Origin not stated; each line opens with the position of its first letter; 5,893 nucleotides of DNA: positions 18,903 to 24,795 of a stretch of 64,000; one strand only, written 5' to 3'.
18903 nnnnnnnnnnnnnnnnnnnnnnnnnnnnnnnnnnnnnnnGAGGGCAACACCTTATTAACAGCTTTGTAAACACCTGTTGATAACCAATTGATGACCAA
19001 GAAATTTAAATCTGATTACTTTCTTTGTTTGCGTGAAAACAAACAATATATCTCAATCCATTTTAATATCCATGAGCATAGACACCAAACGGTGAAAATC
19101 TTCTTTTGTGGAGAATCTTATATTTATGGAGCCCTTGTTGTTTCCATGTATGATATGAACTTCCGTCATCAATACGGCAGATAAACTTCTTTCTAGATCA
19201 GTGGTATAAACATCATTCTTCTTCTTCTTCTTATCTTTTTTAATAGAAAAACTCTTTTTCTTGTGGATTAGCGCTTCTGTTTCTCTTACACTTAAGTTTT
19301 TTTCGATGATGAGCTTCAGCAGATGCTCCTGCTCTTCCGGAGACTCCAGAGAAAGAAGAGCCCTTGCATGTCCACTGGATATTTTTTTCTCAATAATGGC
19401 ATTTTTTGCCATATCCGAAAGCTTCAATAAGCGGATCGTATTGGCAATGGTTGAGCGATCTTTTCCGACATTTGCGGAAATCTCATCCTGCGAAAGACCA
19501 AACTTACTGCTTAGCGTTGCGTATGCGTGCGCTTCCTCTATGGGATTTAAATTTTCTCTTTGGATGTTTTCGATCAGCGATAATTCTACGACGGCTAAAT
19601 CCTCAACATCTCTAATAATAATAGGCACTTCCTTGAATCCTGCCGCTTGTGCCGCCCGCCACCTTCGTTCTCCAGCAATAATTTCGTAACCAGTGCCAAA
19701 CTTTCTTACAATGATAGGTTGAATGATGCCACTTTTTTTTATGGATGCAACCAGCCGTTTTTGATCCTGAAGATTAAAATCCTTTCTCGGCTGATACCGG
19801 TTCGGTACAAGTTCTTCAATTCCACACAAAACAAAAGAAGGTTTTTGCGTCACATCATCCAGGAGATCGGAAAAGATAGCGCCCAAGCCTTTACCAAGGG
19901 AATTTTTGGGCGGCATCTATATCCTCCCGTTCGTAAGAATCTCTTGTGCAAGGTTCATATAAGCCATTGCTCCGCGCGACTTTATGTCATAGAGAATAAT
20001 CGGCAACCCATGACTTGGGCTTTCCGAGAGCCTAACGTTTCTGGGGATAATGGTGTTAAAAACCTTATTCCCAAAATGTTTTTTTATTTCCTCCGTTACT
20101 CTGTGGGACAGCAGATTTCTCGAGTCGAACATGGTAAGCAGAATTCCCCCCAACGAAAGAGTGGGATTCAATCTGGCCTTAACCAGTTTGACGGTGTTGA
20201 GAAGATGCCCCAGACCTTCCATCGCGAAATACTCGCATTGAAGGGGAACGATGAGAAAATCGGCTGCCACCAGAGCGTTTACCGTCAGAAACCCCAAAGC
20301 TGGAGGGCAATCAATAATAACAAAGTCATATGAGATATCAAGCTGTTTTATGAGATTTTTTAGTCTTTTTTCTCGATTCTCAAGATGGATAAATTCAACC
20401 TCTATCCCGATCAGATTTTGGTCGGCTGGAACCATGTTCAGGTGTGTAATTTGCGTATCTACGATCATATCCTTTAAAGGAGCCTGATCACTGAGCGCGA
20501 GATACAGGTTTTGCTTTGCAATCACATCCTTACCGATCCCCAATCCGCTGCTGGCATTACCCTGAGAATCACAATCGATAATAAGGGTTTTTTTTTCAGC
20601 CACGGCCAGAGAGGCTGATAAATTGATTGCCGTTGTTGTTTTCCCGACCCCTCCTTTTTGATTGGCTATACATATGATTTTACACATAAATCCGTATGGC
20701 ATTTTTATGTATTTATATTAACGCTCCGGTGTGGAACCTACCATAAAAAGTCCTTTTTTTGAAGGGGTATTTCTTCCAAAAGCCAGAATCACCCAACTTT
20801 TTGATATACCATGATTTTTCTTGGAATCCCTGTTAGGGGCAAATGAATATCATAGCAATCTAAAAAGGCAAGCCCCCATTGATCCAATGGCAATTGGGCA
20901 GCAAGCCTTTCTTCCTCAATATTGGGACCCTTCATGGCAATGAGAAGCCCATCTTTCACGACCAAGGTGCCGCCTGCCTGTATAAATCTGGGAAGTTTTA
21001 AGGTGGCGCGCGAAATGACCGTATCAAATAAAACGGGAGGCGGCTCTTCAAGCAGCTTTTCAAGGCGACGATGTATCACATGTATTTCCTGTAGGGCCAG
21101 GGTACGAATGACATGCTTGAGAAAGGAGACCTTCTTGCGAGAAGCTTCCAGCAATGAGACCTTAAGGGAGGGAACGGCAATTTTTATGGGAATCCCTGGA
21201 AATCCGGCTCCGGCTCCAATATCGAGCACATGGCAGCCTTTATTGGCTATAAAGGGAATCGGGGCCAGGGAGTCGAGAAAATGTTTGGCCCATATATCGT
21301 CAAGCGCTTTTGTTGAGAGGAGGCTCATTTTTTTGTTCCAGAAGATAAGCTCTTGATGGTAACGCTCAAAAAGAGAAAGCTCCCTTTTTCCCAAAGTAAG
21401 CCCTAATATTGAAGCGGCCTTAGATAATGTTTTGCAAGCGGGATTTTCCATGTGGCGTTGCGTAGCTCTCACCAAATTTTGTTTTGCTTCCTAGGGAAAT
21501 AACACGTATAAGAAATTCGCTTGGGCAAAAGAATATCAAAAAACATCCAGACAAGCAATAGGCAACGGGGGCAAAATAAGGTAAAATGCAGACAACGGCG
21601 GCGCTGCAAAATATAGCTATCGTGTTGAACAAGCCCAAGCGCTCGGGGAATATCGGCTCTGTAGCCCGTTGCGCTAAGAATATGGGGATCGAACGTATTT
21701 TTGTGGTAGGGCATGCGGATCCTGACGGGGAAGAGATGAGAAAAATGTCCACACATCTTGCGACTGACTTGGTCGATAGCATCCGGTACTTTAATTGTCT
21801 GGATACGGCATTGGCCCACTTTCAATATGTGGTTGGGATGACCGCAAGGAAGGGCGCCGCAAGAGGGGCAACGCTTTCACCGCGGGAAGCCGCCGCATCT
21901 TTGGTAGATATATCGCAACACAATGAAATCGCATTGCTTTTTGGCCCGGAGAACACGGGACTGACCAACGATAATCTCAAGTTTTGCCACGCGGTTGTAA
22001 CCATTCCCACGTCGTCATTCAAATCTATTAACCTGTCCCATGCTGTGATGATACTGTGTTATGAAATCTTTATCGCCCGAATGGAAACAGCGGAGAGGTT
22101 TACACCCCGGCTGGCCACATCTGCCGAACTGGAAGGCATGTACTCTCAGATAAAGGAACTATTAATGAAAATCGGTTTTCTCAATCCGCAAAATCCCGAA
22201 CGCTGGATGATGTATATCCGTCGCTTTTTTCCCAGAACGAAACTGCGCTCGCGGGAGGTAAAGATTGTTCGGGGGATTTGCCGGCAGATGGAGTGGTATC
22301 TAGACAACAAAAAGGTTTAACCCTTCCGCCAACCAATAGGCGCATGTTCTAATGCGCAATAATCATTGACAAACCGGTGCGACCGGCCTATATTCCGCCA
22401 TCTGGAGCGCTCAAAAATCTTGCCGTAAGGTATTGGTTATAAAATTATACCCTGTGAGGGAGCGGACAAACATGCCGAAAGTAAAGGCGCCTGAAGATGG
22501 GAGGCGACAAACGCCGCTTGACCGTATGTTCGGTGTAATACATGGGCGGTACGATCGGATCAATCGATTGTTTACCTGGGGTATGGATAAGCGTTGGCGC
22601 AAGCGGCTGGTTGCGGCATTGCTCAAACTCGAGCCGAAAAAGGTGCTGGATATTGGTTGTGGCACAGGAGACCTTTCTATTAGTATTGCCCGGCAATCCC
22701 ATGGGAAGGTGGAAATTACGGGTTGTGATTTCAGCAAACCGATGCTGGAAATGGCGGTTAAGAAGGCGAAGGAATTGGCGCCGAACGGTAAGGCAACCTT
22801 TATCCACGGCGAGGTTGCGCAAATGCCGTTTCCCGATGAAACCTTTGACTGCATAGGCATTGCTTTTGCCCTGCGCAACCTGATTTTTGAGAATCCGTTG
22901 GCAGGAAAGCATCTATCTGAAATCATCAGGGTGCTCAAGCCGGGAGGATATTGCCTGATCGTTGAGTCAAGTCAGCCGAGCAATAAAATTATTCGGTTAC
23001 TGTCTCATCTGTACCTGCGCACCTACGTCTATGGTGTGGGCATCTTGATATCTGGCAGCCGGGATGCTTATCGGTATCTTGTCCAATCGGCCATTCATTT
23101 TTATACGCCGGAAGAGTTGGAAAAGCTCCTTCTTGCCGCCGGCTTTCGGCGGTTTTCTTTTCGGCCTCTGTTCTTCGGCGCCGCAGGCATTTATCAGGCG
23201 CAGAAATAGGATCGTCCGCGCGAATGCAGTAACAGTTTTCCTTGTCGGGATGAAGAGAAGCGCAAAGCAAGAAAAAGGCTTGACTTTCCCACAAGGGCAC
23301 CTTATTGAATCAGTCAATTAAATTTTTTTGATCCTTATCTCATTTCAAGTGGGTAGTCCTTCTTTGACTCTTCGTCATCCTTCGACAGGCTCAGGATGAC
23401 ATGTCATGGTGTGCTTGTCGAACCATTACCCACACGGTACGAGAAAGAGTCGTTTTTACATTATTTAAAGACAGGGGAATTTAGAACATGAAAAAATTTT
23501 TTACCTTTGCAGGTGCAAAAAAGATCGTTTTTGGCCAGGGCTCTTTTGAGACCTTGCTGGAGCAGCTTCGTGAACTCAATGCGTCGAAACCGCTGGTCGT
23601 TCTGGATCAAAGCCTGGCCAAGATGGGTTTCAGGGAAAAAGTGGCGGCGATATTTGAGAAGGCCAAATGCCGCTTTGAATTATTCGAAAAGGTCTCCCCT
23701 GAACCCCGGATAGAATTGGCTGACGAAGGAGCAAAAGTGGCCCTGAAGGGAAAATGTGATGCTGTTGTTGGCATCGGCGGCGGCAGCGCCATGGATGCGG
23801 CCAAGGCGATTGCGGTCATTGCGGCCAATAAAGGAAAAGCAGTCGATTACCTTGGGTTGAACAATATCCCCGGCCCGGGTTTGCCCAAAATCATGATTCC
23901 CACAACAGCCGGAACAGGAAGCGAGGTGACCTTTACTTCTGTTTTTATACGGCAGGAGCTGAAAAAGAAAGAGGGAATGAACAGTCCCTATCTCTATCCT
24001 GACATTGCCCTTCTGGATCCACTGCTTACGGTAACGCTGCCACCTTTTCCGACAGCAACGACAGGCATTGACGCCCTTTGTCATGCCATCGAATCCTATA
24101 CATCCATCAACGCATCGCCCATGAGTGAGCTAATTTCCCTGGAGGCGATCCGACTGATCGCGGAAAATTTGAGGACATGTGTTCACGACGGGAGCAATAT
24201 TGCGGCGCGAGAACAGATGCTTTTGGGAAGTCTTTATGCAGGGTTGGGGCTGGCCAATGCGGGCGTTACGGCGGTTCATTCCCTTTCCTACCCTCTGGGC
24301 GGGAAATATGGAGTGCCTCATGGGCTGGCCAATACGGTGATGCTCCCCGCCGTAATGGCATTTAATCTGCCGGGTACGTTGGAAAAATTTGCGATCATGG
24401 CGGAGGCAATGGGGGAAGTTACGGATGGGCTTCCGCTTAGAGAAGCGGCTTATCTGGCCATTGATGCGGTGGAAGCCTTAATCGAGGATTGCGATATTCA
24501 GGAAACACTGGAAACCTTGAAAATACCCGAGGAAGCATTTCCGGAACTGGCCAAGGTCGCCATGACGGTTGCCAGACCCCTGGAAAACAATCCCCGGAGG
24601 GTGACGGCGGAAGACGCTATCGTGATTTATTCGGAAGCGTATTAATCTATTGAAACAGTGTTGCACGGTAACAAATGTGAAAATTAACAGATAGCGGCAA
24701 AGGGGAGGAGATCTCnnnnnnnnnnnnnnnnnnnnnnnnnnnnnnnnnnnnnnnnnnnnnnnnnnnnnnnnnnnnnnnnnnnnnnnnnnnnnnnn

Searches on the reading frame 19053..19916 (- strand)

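Call 7: search_protein_families(library=pfam, proteins=[window:19053-19916:-])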
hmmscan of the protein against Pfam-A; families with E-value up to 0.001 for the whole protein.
window:19053-19916:- (287 aa): 3 families
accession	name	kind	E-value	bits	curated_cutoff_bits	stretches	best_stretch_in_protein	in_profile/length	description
PF17762.8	HTH_ParB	-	8e-37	125.9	22.6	1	121-221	1-101/102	ParB HTH domain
PF02195.25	ParB_N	-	8.1e-34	116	26.3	1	32-119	7-95/95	ParB N-terminal domain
PF23552.2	ParB_C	-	1.6e-05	24.7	23.8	1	238-279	5-47/50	ParB dimerisation domain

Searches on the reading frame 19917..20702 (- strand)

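Call 7: search_protein_families(library=pfam, proteins=[window:19917-20702:-])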
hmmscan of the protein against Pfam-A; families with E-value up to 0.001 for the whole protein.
window:19917-20702:- (261 aa): 7 families
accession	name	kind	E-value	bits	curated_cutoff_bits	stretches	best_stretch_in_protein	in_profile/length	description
PF13614.12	AAA_31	-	2.6e-63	213.6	27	1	7-183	1-176/177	AAA domain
PF01656.29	CbiA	-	1.7e-26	93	25.4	1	10-235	1-125/125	CobQ/CobB/MinD/ParA nucleotide binding domain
PF09140.17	MipZ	-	5.6e-12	46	20.7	1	9-166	2-141/262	ATPase MipZ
PF06564.18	CBP_BcsQ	-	3.6e-11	43.5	21.3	1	8-254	2-232/234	Cellulose biosynthesis protein BcsQ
PF10609.15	ParA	-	3.2e-10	40.3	27.1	1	8-254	4-244/246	NUBPL iron-transfer P-loop NTPase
PF00142.24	Fer4_NifH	-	3.8e-08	33.6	25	1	15-51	7-43/271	4Fe-4S iron sulfur cluster binding proteins, NifH/frxC family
PF02374.21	ArsA_ATPase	-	6.3e-05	22.8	24.3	1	15-74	8-70/305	Anion-transporting ATPase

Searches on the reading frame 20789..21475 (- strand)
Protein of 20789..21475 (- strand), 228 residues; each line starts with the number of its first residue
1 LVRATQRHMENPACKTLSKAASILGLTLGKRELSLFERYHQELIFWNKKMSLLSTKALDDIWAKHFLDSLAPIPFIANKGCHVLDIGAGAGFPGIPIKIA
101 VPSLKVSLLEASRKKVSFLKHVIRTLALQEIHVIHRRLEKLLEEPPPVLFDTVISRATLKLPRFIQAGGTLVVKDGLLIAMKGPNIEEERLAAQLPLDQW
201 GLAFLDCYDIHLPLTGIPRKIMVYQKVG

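Call 10: search_protein_families(library=pfam, proteins=[window:20789-21475:-])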
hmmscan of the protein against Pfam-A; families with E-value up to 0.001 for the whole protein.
window:20789-21475:- (228 aa): 3 families
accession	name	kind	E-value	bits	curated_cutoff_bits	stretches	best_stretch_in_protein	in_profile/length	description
PF02527.21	GidB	-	1.9e-42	145.2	27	1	34-192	3-158/184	rRNA small subunit methyltransferase G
PF13847.12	Methyltransf_31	-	8.6e-06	25.9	27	1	78-160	2-85/145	Methyltransferase domain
PF05175.20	MTS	-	3.2e-05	24.1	23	1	79-155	31-104/170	Methyltransferase small domain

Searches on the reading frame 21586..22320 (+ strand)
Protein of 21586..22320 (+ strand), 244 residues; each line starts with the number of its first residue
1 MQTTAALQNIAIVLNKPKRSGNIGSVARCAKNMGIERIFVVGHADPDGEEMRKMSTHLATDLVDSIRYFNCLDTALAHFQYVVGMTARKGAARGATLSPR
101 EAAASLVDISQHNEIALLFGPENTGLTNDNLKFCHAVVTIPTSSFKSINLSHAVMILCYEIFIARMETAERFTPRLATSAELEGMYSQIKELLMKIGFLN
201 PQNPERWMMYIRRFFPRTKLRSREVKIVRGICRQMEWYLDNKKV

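Call 10: search_protein_families(library=pfam, proteins=[window:21586-22320:+])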
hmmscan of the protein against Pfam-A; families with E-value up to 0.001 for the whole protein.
window:21586-22320:+ (244 aa): 1 family
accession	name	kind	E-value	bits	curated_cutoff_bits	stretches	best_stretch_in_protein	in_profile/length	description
PF00588.24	SpoU_methylase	-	1e-24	87.7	29.7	1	10-159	2-142/142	SpoU rRNA Methylase family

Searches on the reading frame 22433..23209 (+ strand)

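Call 10: search_protein_families(library=pfam, proteins=[window:22433-23209:+])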
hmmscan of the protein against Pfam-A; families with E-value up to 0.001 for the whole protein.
window:22433-23209:+ (258 aa): 11 families
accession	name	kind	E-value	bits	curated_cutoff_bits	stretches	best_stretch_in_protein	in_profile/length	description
PF01209.24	Ubie_methyltran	-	2.5e-46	158.3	20.1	1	29-258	9-233/233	ubiE/COQ5 methyltransferase family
PF13649.12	Methyltransf_25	-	2e-23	83.3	27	1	71-172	1-97/97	Methyltransferase domain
PF13847.12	Methyltransf_31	-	2.5e-20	73.1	27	1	69-180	5-113/145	Methyltransferase domain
PF08241.18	Methyltransf_11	-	1.3e-19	71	21.2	1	72-176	1-95/95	Methyltransferase domain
PF13489.12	Methyltransf_23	-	1.3e-15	58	27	1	53-239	7-160/164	Methyltransferase domain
PF08242.18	Methyltransf_12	-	6.4e-13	49.7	30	1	72-173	1-97/98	Methyltransferase domain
PF05175.20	MTS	-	3.1e-08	33.9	23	1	59-177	23-139/170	Methyltransferase small domain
PF13679.12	Methyltransf_32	-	5.2e-05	23.7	27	1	66-140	24-101/143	Methyltransferase domain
PF06325.19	PrmA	-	0.0004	20.4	22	1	66-116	160-208/296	Ribosomal protein L11 methyltransferase (PrmA)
PF03141.22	Methyltransf_29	-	0.00043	19.4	23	1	69-183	119-222/506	Putative S-adenosyl-L-methionine-dependent methyltransferase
PF02353.26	CMAS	-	0.00089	19.1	27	0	59-205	53-195/273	Mycolic acid cyclopropane synthetase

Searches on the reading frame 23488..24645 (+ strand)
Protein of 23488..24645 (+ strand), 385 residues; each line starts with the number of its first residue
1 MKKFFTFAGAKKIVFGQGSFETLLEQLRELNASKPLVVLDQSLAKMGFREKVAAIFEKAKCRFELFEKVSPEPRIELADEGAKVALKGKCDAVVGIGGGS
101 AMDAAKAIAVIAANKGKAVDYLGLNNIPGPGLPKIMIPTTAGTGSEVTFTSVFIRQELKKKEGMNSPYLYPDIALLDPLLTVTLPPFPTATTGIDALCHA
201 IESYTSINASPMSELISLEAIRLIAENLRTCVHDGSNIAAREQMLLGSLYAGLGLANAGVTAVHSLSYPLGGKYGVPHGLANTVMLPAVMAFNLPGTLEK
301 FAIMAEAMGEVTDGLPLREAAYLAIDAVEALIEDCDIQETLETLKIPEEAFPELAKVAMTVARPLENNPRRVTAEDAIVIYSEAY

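Call 10: search_protein_families(library=pfam, proteins=[window:23488-24645:+])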
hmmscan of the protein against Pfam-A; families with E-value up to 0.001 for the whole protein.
window:23488-24645:+ (385 aa): 3 families
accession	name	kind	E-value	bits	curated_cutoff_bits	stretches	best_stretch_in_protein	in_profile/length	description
PF25137.1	ADH_Fe_C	-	1.7e-55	188.1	27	1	189-385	1-194/194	Fe-containing alcohol dehydrogenase family, C-terminal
PF00465.25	Fe-ADH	-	3.2e-48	163.9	31.3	1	11-178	2-168/168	Iron-containing alcohol dehydrogenase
PF13685.12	Fe-ADH_2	-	1.5e-09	38.4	28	1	14-110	1-95/149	Iron-containing alcohol dehydrogenase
